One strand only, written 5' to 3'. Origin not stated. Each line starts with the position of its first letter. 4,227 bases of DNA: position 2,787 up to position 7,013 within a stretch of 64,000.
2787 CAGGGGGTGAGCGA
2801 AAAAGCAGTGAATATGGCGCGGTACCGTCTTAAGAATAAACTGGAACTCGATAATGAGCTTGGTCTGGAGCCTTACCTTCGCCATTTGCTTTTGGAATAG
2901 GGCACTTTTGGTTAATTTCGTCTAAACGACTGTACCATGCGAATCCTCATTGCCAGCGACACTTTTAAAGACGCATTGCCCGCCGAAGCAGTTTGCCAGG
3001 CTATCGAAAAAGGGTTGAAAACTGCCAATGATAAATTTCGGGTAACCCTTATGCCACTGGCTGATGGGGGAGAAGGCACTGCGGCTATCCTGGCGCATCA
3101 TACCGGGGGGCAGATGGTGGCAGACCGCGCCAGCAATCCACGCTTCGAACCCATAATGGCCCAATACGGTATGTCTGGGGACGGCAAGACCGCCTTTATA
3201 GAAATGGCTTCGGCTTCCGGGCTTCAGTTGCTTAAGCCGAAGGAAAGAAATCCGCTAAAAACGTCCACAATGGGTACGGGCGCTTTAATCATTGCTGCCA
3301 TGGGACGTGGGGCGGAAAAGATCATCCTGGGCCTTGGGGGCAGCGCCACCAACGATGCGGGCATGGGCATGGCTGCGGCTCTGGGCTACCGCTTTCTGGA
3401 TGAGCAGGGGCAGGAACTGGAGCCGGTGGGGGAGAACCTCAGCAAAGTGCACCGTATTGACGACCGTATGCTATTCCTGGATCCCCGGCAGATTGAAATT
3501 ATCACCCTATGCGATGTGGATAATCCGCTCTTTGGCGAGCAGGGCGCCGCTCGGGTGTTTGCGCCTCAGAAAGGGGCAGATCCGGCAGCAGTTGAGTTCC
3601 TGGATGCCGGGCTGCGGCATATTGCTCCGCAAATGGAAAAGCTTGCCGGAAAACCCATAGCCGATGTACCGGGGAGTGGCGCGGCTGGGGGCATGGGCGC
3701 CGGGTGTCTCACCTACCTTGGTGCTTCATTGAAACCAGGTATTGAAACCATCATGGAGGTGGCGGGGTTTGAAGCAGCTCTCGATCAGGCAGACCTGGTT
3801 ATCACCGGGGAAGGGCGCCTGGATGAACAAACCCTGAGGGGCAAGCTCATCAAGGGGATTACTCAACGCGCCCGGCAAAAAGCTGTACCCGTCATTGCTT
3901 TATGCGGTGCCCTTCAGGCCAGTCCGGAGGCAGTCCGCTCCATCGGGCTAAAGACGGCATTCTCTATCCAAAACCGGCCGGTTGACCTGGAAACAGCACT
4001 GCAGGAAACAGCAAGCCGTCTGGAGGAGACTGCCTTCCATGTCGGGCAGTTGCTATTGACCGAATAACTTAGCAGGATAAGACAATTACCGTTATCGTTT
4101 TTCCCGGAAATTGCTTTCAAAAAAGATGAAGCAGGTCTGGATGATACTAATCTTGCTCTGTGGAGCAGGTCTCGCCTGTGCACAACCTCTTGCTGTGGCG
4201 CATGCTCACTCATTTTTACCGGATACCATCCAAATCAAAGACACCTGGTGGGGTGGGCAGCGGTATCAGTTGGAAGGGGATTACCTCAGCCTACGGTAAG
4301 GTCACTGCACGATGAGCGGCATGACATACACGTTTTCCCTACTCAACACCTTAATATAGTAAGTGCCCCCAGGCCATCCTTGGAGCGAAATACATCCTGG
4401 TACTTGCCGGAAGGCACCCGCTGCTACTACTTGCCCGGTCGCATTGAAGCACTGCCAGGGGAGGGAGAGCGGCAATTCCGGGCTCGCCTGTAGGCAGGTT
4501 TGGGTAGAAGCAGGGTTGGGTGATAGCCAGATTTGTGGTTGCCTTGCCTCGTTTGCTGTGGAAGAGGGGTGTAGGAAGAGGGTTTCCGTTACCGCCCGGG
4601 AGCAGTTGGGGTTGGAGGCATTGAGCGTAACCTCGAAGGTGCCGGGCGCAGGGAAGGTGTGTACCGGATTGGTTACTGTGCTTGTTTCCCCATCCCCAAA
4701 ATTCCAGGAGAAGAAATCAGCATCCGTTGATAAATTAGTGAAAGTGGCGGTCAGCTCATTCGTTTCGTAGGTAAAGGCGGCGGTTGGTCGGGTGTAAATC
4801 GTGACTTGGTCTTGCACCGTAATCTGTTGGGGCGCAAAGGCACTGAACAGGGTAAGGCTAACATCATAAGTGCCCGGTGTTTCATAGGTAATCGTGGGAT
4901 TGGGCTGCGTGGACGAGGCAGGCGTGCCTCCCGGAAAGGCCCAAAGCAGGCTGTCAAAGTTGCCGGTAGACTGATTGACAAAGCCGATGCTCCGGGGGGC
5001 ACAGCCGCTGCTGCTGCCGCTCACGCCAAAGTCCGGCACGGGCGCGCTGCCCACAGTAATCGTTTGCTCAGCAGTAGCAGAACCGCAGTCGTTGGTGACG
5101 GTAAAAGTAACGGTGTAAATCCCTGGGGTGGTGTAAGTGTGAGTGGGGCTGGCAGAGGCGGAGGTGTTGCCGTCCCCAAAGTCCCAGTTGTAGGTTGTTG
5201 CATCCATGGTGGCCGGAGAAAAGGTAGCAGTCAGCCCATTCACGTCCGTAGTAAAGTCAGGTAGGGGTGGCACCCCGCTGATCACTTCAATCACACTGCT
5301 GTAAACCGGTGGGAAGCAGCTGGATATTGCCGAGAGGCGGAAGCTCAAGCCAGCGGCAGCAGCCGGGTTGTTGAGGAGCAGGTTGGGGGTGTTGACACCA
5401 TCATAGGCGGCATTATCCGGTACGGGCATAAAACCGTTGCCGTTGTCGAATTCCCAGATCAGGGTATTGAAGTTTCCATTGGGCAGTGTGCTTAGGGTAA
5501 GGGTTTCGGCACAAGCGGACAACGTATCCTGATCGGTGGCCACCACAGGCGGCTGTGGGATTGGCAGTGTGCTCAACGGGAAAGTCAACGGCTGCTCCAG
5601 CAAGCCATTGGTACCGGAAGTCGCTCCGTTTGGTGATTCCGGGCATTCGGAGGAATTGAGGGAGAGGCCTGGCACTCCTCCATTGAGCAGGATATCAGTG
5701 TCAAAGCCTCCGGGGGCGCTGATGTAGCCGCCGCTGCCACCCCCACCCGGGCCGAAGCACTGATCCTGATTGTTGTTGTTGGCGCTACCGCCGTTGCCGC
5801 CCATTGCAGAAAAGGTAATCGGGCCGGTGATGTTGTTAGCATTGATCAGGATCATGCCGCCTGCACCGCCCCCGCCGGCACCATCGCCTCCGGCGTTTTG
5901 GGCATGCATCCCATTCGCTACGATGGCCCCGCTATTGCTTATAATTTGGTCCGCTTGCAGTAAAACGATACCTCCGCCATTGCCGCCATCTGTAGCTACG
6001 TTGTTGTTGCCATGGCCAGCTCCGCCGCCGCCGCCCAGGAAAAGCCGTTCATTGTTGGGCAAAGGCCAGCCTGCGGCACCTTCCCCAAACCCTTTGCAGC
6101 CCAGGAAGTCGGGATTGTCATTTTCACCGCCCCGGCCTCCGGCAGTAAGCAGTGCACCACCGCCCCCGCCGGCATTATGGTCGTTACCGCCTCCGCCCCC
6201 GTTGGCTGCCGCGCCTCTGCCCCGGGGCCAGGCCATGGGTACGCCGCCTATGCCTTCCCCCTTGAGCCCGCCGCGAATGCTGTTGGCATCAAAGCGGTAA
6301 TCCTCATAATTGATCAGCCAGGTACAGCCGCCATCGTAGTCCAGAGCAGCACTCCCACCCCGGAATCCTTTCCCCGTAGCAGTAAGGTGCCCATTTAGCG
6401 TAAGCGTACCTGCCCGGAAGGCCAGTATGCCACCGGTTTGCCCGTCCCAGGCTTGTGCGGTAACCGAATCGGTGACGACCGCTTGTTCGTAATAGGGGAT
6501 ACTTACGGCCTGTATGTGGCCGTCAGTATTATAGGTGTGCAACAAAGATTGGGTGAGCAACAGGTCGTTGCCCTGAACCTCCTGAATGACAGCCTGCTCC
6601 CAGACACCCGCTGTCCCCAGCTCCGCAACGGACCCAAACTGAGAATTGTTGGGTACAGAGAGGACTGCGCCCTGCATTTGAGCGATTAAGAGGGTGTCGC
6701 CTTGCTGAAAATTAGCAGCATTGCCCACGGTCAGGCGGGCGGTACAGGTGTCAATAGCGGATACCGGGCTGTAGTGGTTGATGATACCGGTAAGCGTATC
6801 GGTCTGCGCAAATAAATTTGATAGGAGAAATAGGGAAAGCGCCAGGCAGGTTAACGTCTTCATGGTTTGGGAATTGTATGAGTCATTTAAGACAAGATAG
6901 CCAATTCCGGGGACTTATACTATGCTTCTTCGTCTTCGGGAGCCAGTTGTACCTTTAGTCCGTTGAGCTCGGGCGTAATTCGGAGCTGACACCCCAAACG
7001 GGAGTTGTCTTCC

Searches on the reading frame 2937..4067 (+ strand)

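Call 79: search_protein_families(library=pfam, proteins=[window:2937-4067:+], max_evalue=0.00001)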
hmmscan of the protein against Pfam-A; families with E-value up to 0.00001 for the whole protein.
window:2937-4067:+ (376 aa): 1 family
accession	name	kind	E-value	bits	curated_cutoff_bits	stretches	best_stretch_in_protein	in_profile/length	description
PF02595.20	Gly_kinase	-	1.1e-137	459.4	23.3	1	3-373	1-371/372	Glycerate kinase family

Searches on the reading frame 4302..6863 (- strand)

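Call 79: search_protein_families(library=pfam, proteins=[window:4302-6863:-], max_evalue=0.00001)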
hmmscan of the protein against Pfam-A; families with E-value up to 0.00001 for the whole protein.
window:4302-6863:- (853 aa): 2 families
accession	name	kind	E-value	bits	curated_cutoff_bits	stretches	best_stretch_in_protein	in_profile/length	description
PF18911.6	PKD_4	-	2.6e-37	127.2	27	2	545-604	23-83/85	PKD domain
PF00801.26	PKD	-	6.2e-31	106.7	23.5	3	542-604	13-80/80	PKD domain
